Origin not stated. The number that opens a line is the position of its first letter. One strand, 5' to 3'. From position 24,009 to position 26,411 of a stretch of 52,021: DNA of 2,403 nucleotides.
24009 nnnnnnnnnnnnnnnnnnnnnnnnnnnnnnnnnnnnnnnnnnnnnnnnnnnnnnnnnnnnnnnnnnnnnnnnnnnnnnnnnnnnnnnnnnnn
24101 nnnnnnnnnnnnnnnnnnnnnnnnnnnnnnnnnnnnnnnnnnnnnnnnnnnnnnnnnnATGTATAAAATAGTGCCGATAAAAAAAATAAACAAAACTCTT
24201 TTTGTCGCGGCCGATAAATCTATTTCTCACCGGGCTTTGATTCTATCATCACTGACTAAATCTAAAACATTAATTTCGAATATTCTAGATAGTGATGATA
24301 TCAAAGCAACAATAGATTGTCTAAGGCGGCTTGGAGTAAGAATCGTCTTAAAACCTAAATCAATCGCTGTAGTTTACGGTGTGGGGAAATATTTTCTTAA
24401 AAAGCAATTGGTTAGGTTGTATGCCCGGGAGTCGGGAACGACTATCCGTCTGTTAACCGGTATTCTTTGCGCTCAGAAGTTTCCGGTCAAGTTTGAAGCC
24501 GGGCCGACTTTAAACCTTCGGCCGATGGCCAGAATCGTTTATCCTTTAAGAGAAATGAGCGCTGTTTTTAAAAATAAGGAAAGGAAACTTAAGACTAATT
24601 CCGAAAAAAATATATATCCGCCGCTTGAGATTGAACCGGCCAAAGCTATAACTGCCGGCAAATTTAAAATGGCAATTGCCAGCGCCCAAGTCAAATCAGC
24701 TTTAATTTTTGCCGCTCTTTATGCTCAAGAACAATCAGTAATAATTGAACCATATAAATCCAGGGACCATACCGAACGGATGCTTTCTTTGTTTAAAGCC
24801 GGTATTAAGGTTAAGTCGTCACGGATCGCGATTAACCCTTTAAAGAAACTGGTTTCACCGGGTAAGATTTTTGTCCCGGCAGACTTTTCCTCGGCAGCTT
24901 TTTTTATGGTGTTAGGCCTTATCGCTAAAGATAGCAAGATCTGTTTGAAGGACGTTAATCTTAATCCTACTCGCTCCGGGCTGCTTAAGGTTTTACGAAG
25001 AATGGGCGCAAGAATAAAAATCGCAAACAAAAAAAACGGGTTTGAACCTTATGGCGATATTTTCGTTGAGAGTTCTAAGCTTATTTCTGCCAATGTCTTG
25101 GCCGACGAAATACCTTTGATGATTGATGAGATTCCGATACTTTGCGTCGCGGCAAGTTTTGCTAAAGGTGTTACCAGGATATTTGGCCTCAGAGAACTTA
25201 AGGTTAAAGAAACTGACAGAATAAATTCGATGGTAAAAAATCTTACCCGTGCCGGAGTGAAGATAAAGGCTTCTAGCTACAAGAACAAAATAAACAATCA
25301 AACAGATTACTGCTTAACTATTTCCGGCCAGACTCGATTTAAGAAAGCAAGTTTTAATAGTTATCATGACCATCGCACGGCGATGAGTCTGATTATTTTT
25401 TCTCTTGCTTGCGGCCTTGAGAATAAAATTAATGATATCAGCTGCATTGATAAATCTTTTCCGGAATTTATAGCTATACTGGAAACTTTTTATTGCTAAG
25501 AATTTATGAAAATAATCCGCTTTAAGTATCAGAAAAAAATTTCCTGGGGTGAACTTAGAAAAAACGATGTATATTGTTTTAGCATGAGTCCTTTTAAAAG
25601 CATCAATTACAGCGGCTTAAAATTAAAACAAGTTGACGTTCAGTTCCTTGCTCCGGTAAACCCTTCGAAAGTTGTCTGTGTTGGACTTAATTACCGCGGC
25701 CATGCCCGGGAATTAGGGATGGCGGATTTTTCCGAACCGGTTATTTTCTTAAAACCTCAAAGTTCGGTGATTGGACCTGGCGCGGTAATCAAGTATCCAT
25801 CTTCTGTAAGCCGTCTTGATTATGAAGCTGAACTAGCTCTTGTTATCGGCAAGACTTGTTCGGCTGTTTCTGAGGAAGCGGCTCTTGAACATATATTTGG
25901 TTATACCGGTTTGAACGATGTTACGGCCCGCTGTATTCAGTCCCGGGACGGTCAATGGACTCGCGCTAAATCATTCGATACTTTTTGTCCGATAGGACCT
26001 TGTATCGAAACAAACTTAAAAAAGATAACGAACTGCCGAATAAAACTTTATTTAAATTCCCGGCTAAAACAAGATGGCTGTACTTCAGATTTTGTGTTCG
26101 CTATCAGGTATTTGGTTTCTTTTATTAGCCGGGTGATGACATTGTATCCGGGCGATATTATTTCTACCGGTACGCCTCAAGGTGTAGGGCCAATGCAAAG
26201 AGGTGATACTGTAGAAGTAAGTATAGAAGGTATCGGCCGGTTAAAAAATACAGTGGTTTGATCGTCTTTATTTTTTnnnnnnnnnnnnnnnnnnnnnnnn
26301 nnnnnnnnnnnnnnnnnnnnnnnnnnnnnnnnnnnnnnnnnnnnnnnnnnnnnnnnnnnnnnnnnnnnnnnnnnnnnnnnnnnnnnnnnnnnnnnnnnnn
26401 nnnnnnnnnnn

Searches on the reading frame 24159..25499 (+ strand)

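Call 66: search_protein_families(library=pfam, proteins=[window:24159-25499:+], max_evalue=0.00001)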
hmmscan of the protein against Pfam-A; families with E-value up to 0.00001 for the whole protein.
window:24159-25499:+ (446 aa): 1 family
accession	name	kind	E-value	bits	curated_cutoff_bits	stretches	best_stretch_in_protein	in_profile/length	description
PF00275.25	EPSP_synthase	-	3.3e-95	319.7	22.8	1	6-439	3-415/417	EPSP synthase (3-phosphoshikimate 1-carboxyvinyltransferase)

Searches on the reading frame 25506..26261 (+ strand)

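Call 66: search_protein_families(library=pfam, proteins=[window:25506-26261:+], max_evalue=0.00001)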
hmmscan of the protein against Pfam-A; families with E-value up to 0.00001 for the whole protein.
window:25506-26261:+ (251 aa): 2 families
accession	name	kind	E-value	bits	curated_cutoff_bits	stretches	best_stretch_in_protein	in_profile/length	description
PF01557.24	FAA_hydrolase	-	3.4e-70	236.5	23.9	1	55-251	1-214/214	Fumarylacetoacetate (FAA) hydrolase C-terminal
PF10370.14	Rv2993c-like_N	-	1.3e-06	29.6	21.3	1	1-50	1-50/50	Rv2993c-like, N-terminal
